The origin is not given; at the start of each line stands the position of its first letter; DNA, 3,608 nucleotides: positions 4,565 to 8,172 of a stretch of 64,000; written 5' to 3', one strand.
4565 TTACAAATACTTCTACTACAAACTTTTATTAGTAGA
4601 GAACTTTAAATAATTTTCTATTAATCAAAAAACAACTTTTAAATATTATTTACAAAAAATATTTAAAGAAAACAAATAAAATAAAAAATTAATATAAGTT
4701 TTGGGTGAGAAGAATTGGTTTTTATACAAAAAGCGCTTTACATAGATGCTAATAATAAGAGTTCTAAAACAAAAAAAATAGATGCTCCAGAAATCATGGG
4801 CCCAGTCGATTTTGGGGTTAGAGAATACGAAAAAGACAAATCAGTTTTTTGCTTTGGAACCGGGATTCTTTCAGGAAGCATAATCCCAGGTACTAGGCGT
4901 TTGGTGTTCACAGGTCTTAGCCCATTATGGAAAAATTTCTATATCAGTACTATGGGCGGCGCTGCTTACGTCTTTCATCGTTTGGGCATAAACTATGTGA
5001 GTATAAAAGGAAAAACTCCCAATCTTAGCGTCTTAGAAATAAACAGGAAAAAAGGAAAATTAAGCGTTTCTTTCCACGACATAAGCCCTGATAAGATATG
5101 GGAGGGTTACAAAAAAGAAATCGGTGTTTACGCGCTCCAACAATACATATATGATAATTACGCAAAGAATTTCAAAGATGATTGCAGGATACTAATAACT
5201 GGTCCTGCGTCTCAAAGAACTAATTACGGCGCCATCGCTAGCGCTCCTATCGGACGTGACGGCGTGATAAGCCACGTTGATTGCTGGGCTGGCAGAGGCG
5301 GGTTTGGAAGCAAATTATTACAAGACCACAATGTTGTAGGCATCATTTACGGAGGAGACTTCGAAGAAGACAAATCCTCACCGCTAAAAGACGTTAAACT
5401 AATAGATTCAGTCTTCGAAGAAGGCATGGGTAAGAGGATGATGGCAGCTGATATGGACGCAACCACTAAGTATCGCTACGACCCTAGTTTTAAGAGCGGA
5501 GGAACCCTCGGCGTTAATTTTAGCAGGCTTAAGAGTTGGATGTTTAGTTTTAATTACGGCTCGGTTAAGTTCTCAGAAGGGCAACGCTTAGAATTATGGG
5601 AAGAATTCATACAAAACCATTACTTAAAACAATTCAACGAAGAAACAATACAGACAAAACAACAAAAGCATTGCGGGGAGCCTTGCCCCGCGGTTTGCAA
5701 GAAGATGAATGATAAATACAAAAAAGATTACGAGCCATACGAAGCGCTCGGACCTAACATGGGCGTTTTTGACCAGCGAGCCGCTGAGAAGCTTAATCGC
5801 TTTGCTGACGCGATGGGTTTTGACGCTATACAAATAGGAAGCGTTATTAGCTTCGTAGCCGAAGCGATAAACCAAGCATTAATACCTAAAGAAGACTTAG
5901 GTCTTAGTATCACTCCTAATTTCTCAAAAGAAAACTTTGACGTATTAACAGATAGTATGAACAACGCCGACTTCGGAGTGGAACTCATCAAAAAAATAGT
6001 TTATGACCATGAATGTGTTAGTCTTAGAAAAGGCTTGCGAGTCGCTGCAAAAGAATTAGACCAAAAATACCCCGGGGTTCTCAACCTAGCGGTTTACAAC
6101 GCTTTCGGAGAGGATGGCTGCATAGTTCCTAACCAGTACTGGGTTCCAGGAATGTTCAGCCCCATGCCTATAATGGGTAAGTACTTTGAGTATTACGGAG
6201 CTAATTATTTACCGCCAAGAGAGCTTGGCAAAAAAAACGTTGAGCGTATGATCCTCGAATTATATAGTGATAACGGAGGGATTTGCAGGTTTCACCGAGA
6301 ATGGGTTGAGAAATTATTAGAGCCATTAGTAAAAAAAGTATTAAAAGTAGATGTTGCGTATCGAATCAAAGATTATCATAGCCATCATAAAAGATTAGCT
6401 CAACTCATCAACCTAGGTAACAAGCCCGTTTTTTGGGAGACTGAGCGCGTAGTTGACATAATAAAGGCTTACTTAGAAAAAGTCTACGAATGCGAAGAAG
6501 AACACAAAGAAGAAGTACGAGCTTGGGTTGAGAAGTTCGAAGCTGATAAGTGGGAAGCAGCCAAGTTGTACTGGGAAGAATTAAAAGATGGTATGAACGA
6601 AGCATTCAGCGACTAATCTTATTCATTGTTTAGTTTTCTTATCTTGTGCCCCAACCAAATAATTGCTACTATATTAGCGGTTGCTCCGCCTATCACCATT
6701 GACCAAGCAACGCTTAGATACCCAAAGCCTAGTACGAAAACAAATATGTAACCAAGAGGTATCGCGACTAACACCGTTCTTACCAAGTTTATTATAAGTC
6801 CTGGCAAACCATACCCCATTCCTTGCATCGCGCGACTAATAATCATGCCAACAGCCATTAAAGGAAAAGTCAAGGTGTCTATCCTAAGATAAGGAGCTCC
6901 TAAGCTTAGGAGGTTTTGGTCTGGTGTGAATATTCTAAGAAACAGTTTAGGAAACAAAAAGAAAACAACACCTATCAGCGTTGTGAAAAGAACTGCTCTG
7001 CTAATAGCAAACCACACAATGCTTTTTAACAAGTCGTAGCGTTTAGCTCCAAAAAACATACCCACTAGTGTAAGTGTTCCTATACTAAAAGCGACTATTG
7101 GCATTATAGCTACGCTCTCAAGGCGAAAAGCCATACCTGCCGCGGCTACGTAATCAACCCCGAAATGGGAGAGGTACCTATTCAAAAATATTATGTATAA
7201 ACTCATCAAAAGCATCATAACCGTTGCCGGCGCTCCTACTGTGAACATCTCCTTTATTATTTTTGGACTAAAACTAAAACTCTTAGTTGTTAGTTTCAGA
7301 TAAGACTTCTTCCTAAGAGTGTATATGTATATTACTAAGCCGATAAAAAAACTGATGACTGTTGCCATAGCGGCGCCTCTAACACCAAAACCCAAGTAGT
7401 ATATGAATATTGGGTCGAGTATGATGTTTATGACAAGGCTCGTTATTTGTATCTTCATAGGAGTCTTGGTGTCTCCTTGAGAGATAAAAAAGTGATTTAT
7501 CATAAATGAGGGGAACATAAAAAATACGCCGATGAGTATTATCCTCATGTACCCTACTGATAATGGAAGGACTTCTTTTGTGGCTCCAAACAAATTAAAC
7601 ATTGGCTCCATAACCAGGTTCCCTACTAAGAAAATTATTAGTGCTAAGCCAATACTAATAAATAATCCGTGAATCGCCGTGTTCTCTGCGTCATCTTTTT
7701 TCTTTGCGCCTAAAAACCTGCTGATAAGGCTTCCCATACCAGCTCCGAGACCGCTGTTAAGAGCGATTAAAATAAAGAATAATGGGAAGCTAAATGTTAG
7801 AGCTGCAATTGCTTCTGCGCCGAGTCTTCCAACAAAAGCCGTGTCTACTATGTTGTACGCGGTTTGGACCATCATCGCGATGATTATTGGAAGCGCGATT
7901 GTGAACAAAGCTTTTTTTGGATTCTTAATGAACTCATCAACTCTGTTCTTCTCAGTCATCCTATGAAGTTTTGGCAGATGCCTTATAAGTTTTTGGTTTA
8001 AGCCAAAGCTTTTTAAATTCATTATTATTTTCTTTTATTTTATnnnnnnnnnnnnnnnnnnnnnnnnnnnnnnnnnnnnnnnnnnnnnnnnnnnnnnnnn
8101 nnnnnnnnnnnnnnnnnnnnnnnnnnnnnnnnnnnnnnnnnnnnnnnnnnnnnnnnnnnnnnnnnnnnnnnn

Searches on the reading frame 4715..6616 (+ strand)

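Call 20: search_protein_families(library=pfam, proteins=[window:4715-6616:+], max_evalue=0.001)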
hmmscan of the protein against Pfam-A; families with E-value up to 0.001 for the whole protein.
window:4715-6616:+ (633 aa): 2 families
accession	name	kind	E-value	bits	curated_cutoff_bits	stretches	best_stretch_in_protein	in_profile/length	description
PF02730.20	AFOR_N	-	1.6e-19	70.9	29.8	1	6-214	2-198/199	Aldehyde ferredoxin oxidoreductase, N-terminal domain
PF01314.23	AFOR_C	-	9.5e-18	64.9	27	1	305-449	57-195/385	Aldehyde ferredoxin oxidoreductase, domains 2 & 3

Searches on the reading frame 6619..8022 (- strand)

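Call 20: search_protein_families(library=pfam, proteins=[window:6619-8022:-], max_evalue=0.001)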
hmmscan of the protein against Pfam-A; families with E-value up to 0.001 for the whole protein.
window:6619-8022:- (467 aa): 2 families
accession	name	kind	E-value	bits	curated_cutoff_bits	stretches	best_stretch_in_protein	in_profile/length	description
PF01554.23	MatE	-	9.4e-66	220.9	24.9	2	45-205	1-161/161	MatE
PF03023.19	MurJ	-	6.4e-10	38.7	27.4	1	28-287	188-440/451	Lipid II flippase MurJ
